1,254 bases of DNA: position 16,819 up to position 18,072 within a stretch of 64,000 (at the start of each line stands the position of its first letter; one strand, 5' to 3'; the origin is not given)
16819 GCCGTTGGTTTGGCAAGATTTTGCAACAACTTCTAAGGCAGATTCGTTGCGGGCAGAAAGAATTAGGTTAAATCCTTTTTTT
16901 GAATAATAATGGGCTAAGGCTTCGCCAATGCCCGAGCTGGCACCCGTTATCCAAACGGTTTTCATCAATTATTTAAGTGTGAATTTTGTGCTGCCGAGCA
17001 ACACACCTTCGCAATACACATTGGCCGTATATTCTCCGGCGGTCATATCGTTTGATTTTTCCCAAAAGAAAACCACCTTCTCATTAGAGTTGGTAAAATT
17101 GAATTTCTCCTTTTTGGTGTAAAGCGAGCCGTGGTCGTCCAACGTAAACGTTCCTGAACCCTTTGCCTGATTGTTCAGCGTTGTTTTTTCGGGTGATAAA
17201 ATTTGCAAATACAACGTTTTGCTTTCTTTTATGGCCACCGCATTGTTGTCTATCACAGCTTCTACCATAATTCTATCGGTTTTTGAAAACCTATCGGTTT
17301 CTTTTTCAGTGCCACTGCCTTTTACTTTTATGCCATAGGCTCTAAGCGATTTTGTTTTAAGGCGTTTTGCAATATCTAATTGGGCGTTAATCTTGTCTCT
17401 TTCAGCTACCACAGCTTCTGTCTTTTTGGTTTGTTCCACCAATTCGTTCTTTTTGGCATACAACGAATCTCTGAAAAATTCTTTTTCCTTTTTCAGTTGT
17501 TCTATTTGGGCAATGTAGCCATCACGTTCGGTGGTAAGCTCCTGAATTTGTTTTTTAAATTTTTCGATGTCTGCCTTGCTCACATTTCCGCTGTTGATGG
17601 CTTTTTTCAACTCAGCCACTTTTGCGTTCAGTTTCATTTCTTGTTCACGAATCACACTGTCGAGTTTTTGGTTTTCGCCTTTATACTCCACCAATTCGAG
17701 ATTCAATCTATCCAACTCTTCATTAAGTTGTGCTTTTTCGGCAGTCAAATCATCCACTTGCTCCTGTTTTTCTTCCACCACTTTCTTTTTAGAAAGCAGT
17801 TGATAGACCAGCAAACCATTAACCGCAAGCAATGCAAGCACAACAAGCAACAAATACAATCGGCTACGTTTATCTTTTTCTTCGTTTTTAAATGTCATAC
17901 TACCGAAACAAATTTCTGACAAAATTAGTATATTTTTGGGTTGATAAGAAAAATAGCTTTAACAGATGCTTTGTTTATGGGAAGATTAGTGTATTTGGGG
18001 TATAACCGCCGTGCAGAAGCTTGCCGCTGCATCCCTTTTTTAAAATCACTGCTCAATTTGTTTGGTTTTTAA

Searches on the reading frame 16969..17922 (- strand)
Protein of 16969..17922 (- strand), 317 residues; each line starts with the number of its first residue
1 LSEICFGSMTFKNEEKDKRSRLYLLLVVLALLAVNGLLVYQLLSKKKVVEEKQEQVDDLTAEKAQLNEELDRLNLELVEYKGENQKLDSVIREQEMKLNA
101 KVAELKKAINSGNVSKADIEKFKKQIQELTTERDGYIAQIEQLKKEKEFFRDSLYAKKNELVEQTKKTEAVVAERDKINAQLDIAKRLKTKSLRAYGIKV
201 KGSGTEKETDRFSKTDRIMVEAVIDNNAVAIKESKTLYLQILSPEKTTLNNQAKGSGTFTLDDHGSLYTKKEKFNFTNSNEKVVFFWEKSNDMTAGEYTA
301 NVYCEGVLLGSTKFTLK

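Call 4: search_protein_families(library=pfam, proteins=[window:16969-17922:-], max_evalue=1)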
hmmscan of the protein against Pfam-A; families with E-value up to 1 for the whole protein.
window:16969-17922:- (317 aa): 16 families
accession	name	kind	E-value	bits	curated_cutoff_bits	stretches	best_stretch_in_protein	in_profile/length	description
PF10473.14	CENP-F_leu_zip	-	5.3e-05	23.7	34.5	2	98-162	33-97/140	Leucine-rich repeats of kinetochore protein Cenp-F/LEK1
PF00038.26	Filament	-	0.0031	17.6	40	2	46-111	202-267/313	Intermediate filament protein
PF11932.13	DUF3450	-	0.0081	15.9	32.6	1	50-104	33-87/241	Protein of unknown function (DUF3450)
PF17675.6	APG6_N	-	0.011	16.6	45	1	112-182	38-111/132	Apg6 coiled-coil region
PF06864.17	PAP_PilO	-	0.015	14.6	26.7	1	19-69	169-219/419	Pilin accessory protein (PilO)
PF15921.10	CCDC158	-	0.023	13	27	1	41-168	570-697/1112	Coiled-coil domain-containing protein 158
PF14197.11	Cep57_CLD_2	-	0.08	13.5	27.1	1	124-166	24-66/67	Centrosome localisation domain of PPC89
PF05713.17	MobC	-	0.11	13.4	23.2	0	52-73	24-45/45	Bacterial mobilisation protein (MobC)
PF13870.11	CCDC113_CCDC96_CC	-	0.18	11.9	31.6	1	58-168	46-160/177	CCDC113/CCDC96, coiled-coil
PF07200.18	Mod_r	-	0.23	11.9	30.1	1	102-189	5-92/146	Modifier of rudimentary (Mod(r)) protein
PF04977.20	DivIC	-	0.36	11.1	28.9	2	25-74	4-51/80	Septum formation initiator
PF07926.17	TPR_MLP1_2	-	0.37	11.2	36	0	62-180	2-120/129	TPR/MLP1/MLP2-like protein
PF13747.11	DUF4164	-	0.5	11.3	27.2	0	51-110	29-88/89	Domain of unknown function (DUF4164)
PF13863.11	DUF4200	-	0.58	10.9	29.7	1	53-150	16-113/119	Domain of unknown function (DUF4200)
PF09787.14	Golgin_A5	-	0.67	9.9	31.7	0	44-174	22-150/305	Golgin subfamily A member 5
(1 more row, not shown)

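Call 5: search_protein_families(library=ncbifam, proteins=[window:16969-17922:-], max_evalue=1)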
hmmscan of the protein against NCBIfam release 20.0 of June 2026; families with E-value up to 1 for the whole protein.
window:16969-17922:- (317 aa): 14 families
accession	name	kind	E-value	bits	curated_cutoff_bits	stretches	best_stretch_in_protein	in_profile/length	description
TIGR02168.1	SMC_prok_B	equivalog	2.4e-06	25.6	567.35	1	41-191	324-474/1181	chromosome segregation protein SMC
NF006542.0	PRK09039.1-1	equivalog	3.4e-05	23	388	1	24-186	26-182/627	peptidoglycan -binding protein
NF045487.1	ASRP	equivalog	4.2e-05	22.3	300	1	44-187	139-270/593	archaea-specific SMC-related protein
TIGR02169.1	SMC_prok_A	equivalog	0.0018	16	729.4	1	49-185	339-496/1165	chromosome segregation protein SMC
TIGR04211.1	SH3_and_anchor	equivalog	0.014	15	65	1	47-148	66-163/198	TIGR04211 family SH3 domain-containing protein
NF010411.0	PRK13837.1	equivalog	0.016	13.2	647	1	24-170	7-139/828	two-component system VirA-like sensor kinase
NF045780.1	TrlF_fam_ATP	equivalog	0.021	13.5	350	1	45-288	493-745/944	TrlF family AAA-like ATPase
TIGR04523.1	Mplasa_alph_rch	subfamily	0.027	12.4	270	1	44-182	486-633/745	helix-rich protein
NF006543.0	PRK09039.1-2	equivalog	0.094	12.5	305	1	24-189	27-196/350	peptidoglycan -binding protein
NF002168.0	PRK01001.1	equivalog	0.13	10.5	670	1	17-174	2-157/795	membrane protein insertase YidC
TIGR02420.1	dksA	equivalog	0.57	10.6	115.5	1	144-187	3-47/110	RNA polymerase-binding protein DksA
TIGR01710.1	typeII_sec_gspG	equivalog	0.6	10.1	88.85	1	25-95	5-74/134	type II secretion system major pseudopilin GspG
TIGR03495.1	phage_LysB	equivalog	0.63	10.3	92.75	0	25-106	4-85/135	Rz-like lysis system protein LysB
NF046048.1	NlpC_P60_DIP1281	equivalog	0.8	8.4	517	0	46-262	191-395/587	DIP1281 family NlpC/P60 protein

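Call 32: find_related_loci(query=window:16969-17898:-, collection=genome_contigs, flank=7000)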
Query window:16969-17898:- (309 aa) in genome_contigs; peptide patterns used: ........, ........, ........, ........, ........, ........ (x = any residue, [..] = any of these).
118 stretches matched a pattern; 1 encode a relative of the query (tblastn E <= 1e-3); 1 distinct loci.
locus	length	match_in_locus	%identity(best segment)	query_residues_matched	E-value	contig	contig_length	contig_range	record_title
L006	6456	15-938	45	1-309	4e-81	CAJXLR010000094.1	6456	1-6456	MAG TPA_asm: uncultured Bacteroidetes bacterium isolate SRR4030075_bin.65_MetaBAT_v2.12.1_MAG genome assembly, contig: N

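Call 34: find_encoding_contigs(protein=window:16969-17898:-, flank=6000, max_places=8)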
Protein window:16969-17898:- (309 aa): no gene with exactly this product is on record in the collection.

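Call 51: find_homologous_proteins(query=window:16969-17898:-, max_evalue=1e-20)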
Query window:16969-17898:- (309 aa): 35 proteins with E <= 1e-20 among 6943 candidates.
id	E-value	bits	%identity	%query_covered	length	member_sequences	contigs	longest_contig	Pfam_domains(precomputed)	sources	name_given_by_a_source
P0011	9.4e-187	637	100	100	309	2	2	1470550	PF28532.1,PF27605.1,PF28533.1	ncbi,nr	ncbi:MAG: hypothetical protein H6607_03435 [Flavobacteriales bacterium]|nr:hypothetical protein [Fla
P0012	4.2e-82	294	47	100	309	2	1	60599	PF28532.1,PF28533.1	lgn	-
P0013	4.6e-82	293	47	100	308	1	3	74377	PF28532.1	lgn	-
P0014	1.1e-81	292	47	100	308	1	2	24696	PF28532.1,PF28533.1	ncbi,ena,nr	ncbi:MAG: hypothetical protein JJ975_11740 [Bacteroidia bacterium]|nr:hypothetical protein [Bacteroi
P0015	2.0e-81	291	50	100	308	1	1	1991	PF28532.1,PF28533.1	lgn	-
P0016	3.2e-81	291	46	100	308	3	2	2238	PF28532.1,PF28533.1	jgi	jgi:peptidoglycan hydrolase CwlO-like protein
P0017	5.9e-81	290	47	100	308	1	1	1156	PF28532.1,PF28533.1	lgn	-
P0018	3.1e-80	287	50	100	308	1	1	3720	PF28532.1,PF28533.1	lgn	-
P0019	4.8e-80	287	48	100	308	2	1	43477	PF28532.1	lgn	-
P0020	1.0e-78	282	48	100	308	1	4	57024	PF28532.1,PF28533.1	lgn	-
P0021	3.3e-78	281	47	100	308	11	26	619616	PF28532.1,PF28533.1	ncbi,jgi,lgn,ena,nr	ncbi:MAG: hypothetical protein KC517_03370 [Bacteroidetes bacterium]|jgi:peptidoglycan hydrolase Cwl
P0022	9.1e-78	279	47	100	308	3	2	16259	PF28532.1,PF28533.1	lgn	-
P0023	1.4e-77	279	48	100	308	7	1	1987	PF28532.1,PF28533.1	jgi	-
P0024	1.2e-76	276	47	100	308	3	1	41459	PF28532.1,PF28533.1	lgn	-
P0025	1.6e-76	275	45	100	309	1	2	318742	PF28532.1,PF28533.1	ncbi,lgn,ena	-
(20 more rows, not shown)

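Call 53: find_encoding_contigs(protein=P0013, flank=6000, max_places=2)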
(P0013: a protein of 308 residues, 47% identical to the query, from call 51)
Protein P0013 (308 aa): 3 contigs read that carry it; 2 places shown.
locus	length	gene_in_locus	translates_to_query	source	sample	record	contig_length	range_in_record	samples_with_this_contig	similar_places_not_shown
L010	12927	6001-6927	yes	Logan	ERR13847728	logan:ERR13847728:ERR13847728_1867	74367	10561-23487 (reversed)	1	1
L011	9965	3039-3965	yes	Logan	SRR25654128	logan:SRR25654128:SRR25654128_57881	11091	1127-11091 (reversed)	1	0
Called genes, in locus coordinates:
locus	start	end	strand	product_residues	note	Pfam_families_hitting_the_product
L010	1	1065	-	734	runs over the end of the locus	PF00403:HMA, PF00122:E1-E2_ATPase, PF00702:Hydrolase, PF08282:Hydrolase_3 (faint)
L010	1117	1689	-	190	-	PF01885:PTS_2-RNA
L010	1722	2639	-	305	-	-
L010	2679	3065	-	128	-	PF10990:DUF2809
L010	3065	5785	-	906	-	PF16078:2-oxogl_dehyd_N, PF00676:E1_dh, PF02779:Transket_pyr, PF16870:OxoGdeHyase_C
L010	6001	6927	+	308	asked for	PF28532:DUF8428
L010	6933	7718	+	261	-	PF00106:adh_short, PF08659:KR, PF13561:adh_short_C2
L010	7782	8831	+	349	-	PF00903:Glyoxalase, PF13669:Glyoxalase_4 (weak)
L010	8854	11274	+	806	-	PF15902:Sortilin-Vps10, PF18962:Por_Secre_tail (weak)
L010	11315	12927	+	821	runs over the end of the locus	PF02012:BNR (faint), PF15902:Sortilin-Vps10 (weak), PF03478:Beta-prop_KIB1-4 (faint), PF18962:Por_Secre_tail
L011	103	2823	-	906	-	PF16078:2-oxogl_dehyd_N, PF00676:E1_dh, PF02779:Transket_pyr, PF16870:OxoGdeHyase_C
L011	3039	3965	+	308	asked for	PF28532:DUF8428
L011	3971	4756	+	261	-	PF00106:adh_short, PF08659:KR, PF13561:adh_short_C2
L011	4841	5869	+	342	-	PF00903:Glyoxalase, PF13669:Glyoxalase_4 (weak)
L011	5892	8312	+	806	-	PF03478:Beta-prop_KIB1-4 (faint), PF15902:Sortilin-Vps10, PF18962:Por_Secre_tail (weak)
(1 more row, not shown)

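Call 54: find_encoding_contigs(protein=P0021, flank=6000, max_places=2)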
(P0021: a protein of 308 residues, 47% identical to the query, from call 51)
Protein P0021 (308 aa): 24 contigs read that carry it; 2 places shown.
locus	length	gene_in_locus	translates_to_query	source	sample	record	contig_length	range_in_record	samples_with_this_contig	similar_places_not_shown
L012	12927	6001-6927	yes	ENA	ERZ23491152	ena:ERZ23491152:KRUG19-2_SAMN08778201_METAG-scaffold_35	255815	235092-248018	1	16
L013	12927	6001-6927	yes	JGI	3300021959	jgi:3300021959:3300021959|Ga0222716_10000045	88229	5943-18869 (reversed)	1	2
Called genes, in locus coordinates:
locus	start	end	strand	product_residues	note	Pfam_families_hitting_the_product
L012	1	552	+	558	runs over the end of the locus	PF07969:Amidohydro_3, PF01979:Amidohydro_1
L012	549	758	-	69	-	-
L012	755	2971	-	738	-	PF00403:HMA, PF00122:E1-E2_ATPase, PF00702:Hydrolase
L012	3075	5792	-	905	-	PF16078:2-oxogl_dehyd_N, PF00676:E1_dh, PF02779:Transket_pyr, PF16870:OxoGdeHyase_C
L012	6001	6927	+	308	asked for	PF28533:DUF8429 (weak), PF28532:DUF8428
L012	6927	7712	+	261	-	PF00106:adh_short, PF08659:KR, PF13561:adh_short_C2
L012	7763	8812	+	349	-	PF00903:Glyoxalase, PF13669:Glyoxalase_4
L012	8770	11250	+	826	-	PF15902:Sortilin-Vps10 (faint), PF18962:Por_Secre_tail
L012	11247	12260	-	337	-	PF01380:SIS (faint), PF10432:bact-PGI_C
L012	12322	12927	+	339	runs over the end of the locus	PF01479:S4, PF00849:PseudoU_synth_2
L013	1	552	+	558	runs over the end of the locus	PF07969:Amidohydro_3, PF01979:Amidohydro_1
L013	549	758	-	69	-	-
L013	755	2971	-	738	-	PF00403:HMA, PF00122:E1-E2_ATPase, PF00702:Hydrolase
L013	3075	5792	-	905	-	PF16078:2-oxogl_dehyd_N, PF00676:E1_dh, PF02779:Transket_pyr, PF16870:OxoGdeHyase_C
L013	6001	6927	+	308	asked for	PF28533:DUF8429 (weak), PF28532:DUF8428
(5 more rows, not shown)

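Call 55: find_encoding_contigs(protein=P0012, flank=6000, max_places=2)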
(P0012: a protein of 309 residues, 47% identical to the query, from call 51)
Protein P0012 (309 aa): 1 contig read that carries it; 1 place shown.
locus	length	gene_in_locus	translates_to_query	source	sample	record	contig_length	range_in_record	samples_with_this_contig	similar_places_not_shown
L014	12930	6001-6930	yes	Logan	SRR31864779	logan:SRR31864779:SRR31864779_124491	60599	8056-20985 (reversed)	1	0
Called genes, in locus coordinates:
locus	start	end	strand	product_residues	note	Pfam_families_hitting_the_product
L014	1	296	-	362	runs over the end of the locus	PF03150:CCP_MauG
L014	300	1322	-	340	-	PF03150:CCP_MauG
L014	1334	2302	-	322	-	PF20243:MbnP, PF18962:Por_Secre_tail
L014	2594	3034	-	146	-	PF26622:DUF8199 (weak)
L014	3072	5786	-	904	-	PF16078:2-oxogl_dehyd_N, PF00676:E1_dh, PF02779:Transket_pyr, PF16870:OxoGdeHyase_C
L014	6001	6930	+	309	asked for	PF28533:DUF8429 (weak), PF28532:DUF8428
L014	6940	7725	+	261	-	PF00106:adh_short, PF08659:KR, PF13561:adh_short_C2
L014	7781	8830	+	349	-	PF00903:Glyoxalase (weak), PF13669:Glyoxalase_4 (weak)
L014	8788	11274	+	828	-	PF15902:Sortilin-Vps10 (faint), PF18962:Por_Secre_tail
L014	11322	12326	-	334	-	PF01380:SIS (faint), PF10432:bact-PGI_C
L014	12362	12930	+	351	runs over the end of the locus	PF01479:S4, PF00849:PseudoU_synth_2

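Call 103: find_encoding_contigs(protein=window:16969-17922:-, flank=10000, max_places=4)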
Protein window:16969-17922:- (317 aa): 1 contig read that carries it; 1 place shown.
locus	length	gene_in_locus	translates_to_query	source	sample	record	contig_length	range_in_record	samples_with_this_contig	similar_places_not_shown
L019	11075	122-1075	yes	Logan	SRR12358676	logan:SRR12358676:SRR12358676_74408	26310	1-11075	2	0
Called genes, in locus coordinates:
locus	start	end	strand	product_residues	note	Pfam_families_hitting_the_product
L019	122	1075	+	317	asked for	PF28533:DUF8429 (weak), PF27605:ODF2_C, PF28532:DUF8428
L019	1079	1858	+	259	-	PF00106:adh_short, PF08659:KR, PF13561:adh_short_C2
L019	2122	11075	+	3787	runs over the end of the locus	PF18911:PKD_4, PF00801:PKD, PF18911:PKD_4, PF00801:PKD, PF18911:PKD_4, PF00801:PKD, PF18911:PKD_4, PF00801:PKD, +14 more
